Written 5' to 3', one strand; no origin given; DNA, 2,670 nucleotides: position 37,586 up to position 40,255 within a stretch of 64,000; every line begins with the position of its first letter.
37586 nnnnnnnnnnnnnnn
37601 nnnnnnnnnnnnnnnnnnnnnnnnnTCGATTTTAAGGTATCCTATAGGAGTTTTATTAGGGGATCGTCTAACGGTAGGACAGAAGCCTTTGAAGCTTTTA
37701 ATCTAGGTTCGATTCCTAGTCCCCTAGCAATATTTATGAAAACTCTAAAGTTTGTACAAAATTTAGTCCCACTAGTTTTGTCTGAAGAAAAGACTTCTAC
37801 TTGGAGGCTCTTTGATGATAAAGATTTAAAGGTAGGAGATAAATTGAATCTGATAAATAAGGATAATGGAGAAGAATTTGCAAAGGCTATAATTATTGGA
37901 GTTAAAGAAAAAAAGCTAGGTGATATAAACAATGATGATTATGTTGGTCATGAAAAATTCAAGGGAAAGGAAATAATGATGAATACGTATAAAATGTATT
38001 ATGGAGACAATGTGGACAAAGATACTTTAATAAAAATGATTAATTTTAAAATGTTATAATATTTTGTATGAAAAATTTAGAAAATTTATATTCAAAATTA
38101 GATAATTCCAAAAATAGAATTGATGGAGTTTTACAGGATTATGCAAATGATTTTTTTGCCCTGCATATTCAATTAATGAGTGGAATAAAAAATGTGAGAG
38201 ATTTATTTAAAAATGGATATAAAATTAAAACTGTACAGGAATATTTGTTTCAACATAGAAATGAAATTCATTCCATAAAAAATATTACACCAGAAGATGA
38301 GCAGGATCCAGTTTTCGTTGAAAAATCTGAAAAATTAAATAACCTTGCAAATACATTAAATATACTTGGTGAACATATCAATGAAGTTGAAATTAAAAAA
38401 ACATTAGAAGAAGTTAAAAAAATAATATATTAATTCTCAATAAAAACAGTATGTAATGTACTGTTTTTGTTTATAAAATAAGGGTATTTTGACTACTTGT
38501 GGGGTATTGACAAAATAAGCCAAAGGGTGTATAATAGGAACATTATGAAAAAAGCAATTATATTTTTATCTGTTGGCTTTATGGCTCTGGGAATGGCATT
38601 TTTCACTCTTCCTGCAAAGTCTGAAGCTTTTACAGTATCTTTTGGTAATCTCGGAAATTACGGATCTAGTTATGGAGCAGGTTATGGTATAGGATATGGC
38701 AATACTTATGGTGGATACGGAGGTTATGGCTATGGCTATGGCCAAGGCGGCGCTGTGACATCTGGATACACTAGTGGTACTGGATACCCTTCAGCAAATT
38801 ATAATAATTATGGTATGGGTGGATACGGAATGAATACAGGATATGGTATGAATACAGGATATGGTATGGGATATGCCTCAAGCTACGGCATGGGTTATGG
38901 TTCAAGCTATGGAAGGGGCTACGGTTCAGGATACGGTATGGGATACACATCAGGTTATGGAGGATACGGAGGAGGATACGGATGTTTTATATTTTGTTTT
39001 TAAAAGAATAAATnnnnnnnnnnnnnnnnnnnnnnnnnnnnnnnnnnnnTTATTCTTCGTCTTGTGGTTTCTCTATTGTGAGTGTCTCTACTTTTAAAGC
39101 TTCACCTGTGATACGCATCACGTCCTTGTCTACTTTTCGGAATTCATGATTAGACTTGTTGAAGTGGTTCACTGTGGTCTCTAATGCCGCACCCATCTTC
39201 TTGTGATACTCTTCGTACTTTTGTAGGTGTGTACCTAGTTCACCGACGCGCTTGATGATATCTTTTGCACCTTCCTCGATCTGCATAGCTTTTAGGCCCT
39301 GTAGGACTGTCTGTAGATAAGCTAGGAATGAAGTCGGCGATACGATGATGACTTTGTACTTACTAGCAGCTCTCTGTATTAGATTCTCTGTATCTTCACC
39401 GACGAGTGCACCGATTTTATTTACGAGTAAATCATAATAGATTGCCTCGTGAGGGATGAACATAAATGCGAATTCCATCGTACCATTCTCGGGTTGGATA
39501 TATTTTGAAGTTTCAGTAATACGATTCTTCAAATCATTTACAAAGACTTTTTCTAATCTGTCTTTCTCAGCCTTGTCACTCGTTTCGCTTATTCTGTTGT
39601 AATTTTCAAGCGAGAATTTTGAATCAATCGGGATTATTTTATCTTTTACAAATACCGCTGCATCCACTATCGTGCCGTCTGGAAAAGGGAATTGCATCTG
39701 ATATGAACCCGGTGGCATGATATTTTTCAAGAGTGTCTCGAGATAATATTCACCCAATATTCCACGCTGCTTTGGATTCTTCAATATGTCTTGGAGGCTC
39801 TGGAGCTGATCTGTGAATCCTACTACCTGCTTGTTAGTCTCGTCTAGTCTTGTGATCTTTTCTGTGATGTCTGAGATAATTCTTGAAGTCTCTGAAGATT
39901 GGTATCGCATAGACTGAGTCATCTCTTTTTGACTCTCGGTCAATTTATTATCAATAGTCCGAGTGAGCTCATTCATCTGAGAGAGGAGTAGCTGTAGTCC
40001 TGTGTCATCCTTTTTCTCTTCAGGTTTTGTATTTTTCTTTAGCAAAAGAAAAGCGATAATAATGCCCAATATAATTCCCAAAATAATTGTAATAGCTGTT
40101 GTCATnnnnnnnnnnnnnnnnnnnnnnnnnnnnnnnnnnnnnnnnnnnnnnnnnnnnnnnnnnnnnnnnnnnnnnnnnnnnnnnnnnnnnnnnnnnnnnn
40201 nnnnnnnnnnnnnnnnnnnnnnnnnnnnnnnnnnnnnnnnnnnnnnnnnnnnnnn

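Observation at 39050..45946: Accessory island: rmuC, two tandem diverged SF2 helicases with repeat-array tails, a hypothetical and a DnaQ-like exonuclease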

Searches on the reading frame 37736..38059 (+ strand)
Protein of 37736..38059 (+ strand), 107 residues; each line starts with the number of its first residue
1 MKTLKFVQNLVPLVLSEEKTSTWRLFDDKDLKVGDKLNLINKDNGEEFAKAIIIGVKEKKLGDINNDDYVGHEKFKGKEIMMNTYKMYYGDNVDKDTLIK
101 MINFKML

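Call 3: search_protein_families(library=pfam, proteins=[window:37736-38059:+], max_evalue=0.01)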
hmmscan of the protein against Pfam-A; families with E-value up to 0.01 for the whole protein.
window:37736-38059:+ (107 aa): 1 family
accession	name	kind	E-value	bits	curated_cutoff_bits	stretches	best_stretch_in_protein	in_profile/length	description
PF04266.20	ASCH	-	1.7e-06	29.1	21.2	1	4-105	1-100/103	ASCH domain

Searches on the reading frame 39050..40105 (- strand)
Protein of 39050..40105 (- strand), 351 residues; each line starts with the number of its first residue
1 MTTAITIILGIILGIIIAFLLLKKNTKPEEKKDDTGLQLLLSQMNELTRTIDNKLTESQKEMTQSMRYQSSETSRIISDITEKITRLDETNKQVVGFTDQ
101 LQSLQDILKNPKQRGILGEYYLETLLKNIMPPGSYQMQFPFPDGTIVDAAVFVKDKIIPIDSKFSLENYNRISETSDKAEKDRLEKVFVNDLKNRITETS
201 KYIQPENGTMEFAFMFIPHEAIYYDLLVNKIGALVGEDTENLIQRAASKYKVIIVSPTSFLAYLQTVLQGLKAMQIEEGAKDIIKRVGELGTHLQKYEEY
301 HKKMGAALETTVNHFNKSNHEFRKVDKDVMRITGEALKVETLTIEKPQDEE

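Call 3: search_protein_families(library=pfam, proteins=[window:39050-40105:-], max_evalue=0.01)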
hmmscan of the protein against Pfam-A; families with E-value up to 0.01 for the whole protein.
window:39050-40105:- (351 aa): 2 families
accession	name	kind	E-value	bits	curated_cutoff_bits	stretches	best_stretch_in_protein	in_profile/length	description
PF02646.22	RmuC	-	5.8e-52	177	26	1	43-345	2-287/291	RmuC family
PF07889.17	DUF1664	-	0.0063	17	34.6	0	274-336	55-117/124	Protein of unknown function (DUF1664)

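Call 4: search_protein_families(library=padloc, proteins=[window:39050-40105:-], max_evalue=0.01)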
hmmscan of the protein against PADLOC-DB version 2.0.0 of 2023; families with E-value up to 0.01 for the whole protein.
window:39050-40105:- (351 aa): 2 families
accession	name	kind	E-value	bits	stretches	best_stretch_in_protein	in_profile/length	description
PDLC03812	RTasRmuC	-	3e-11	40.6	1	78-318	161-398/439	DRT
PDLC03859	LmuB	-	0.0028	14.9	1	27-322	239-486/611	-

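Call 5: search_protein_families(library=ncbifam, proteins=[window:39050-40105:-], max_evalue=0.01)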
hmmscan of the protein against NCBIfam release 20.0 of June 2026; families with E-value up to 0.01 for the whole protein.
window:39050-40105:- (351 aa): 3 families
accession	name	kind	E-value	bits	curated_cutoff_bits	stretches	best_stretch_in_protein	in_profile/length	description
NF007686.0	PRK10361.1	equivalog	1e-05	24.4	810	1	155-318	250-406/475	DNA recombination protein RmuC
NF035934.1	ESAT6_2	subfamily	0.0032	17.7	100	0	247-320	14-87/96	pore-forming ESAT-6 family protein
NF007973.0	PRK10697.1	equivalog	0.0051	16.7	136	0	4-76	42-112/119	envelope stress response membrane protein PspC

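Call 57: find_related_loci(query=window:39050-40105:-, collection=metagenome_contigs, flank=10000)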
Query window:39050-40105:- (351 aa) in metagenome_contigs; peptide patterns used: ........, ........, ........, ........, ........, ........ (x = any residue, [..] = any of these).
600 stretches matched a pattern (row limit reached: there are more); 419 encode a relative of the query (tblastn E <= 1e-3); the best 80 are kept; 80 distinct loci.
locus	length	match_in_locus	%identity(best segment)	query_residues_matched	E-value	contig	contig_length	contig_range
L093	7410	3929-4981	99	1-351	0e+0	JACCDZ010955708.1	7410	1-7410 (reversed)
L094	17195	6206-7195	85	19-351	0e+0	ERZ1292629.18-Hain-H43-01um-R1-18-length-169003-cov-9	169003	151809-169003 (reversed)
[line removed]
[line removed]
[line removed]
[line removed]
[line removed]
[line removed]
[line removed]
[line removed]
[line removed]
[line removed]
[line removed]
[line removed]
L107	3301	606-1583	80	23-350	0e+0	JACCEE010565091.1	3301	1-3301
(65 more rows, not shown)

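Call 86: search_protein_families(library=phrogs, proteins=[window:39050-40105:-, L093:836-1465:+], max_evalue=0.001)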
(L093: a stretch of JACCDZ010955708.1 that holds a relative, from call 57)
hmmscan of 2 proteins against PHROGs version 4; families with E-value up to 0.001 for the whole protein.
window:39050-40105:- (351 aa): 1 family
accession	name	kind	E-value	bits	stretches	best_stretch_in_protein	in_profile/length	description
phrog_167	-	tail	1.3e-05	24.1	1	43-330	111-335/1555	tail length tape measure protein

L093:836-1465:+ (209 aa): 0 families
